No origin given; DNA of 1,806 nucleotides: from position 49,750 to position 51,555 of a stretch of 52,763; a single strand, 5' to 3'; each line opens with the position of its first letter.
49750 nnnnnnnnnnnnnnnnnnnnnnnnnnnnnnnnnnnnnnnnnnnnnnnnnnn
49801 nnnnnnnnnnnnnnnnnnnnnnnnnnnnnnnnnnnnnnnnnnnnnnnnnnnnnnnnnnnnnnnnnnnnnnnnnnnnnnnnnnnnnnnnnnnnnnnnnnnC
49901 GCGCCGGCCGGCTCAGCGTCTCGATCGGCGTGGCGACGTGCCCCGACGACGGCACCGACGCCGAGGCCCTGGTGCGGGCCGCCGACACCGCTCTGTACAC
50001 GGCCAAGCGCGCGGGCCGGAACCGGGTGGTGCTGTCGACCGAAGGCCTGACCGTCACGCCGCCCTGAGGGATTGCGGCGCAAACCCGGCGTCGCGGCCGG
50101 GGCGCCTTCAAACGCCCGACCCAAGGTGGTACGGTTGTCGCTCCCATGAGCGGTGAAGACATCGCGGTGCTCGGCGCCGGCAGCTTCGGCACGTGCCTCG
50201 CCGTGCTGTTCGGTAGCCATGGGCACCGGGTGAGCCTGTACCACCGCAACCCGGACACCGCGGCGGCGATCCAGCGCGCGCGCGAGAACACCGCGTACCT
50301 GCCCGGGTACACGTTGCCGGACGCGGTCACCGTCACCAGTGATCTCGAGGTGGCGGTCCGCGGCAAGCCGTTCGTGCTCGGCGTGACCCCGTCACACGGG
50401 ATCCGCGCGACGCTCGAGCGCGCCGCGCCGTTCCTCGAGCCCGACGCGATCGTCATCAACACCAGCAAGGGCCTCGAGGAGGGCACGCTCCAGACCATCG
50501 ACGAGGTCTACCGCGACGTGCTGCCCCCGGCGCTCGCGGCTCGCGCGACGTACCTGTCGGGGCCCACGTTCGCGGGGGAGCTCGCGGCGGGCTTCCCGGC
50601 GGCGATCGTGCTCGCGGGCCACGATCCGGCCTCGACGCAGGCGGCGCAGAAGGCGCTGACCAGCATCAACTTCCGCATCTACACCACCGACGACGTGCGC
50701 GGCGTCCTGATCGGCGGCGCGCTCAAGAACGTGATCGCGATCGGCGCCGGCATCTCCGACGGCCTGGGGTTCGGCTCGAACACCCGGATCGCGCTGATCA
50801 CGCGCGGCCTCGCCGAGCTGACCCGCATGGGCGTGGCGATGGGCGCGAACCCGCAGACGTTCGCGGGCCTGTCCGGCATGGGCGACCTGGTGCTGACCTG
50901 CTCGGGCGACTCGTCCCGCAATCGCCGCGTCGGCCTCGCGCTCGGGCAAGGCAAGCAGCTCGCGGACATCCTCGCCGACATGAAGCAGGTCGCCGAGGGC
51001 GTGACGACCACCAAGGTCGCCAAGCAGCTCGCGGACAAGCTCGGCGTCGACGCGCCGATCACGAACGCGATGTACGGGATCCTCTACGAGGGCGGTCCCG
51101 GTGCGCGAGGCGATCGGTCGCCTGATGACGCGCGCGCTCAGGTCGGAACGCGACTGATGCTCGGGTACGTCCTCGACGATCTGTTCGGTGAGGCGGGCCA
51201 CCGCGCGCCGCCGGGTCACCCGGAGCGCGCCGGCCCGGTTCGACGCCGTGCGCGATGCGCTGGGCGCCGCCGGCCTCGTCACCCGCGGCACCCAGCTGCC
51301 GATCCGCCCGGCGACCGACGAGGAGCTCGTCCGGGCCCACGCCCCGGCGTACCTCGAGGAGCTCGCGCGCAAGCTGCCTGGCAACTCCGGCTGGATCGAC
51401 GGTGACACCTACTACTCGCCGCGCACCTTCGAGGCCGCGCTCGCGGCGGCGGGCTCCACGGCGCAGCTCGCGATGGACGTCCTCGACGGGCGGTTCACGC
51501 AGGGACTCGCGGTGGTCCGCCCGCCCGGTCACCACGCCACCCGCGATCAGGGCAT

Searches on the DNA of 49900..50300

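Call 82: search_with_rna_model(model_id=R1, source=window, start=49900, end=50300, max_evalue=10, show_alignments=2)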
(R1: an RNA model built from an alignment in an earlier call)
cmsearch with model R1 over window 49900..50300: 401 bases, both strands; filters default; matches with E-value up to 10: 3.
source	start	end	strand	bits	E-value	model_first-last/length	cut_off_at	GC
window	50065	50138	+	17.8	0.00022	1-89/89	no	0.69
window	50154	50168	+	-0.7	3.1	1-89/89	no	0.53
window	50139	50153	+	-1.6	4.9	44-58/89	no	0.73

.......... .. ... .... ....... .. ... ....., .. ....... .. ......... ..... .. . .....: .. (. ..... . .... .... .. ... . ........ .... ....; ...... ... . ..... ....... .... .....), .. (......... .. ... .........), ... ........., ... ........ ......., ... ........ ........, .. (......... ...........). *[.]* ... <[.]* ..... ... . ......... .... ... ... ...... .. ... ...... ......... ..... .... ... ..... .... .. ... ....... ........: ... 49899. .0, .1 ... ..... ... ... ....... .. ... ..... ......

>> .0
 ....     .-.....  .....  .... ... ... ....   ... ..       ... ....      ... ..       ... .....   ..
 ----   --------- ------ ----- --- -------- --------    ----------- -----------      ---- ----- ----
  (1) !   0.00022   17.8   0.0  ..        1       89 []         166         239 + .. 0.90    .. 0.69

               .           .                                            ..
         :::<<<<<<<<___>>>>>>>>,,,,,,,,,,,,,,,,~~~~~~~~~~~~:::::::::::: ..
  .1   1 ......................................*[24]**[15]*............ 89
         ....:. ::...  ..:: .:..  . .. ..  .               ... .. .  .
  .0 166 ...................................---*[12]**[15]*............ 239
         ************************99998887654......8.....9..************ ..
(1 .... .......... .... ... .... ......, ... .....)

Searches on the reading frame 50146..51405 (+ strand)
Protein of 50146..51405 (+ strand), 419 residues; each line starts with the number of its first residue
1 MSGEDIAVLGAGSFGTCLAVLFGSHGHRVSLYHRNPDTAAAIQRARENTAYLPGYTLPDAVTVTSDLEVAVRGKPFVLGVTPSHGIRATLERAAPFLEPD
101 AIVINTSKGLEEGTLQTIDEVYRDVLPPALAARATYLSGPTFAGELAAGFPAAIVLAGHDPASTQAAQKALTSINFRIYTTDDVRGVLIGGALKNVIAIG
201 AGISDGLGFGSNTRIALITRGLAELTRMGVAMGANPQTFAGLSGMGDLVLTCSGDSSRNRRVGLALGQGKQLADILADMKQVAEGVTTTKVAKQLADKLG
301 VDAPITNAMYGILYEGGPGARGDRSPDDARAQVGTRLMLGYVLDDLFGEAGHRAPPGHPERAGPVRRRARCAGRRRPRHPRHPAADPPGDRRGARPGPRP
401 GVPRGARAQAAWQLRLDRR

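Call 86: search_protein_families(library=pfam, proteins=[window:50146-51405:+], max_evalue=0.0001)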
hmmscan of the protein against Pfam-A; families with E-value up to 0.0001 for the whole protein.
window:50146-51405:+ (419 aa): 6 families
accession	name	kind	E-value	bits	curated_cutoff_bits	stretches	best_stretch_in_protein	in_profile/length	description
PF07479.19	NAD_Gly3P_dh_C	-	3.4e-54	183.4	25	1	183-316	1-134/142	NAD-dependent glycerol-3-phosphate dehydrogenase C-terminus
PF01210.29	NAD_Gly3P_dh_N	-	1.2e-42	146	23.1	1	6-161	2-155/158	NAD-dependent glycerol-3-phosphate dehydrogenase N-terminus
PF20618.3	GPD_NAD_C_bact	-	4.7e-22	78.7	27.6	1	243-308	1-65/66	Bacterial GPD, NAD-dependent C-terminal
PF03807.23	F420_oxidored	-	3.6e-05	24.7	21.6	0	6-107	2-92/94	NADP oxidoreductase coenzyme F420-dependent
PF02558.23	ApbA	-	4.2e-05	23.6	22.2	0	6-111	1-104/150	Ketopantoate reductase PanE/ApbA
PF03446.21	NAD_binding_2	-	8e-05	23.1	21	0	5-109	1-95/161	NAD binding domain of 6-phosphogluconate dehydrogenase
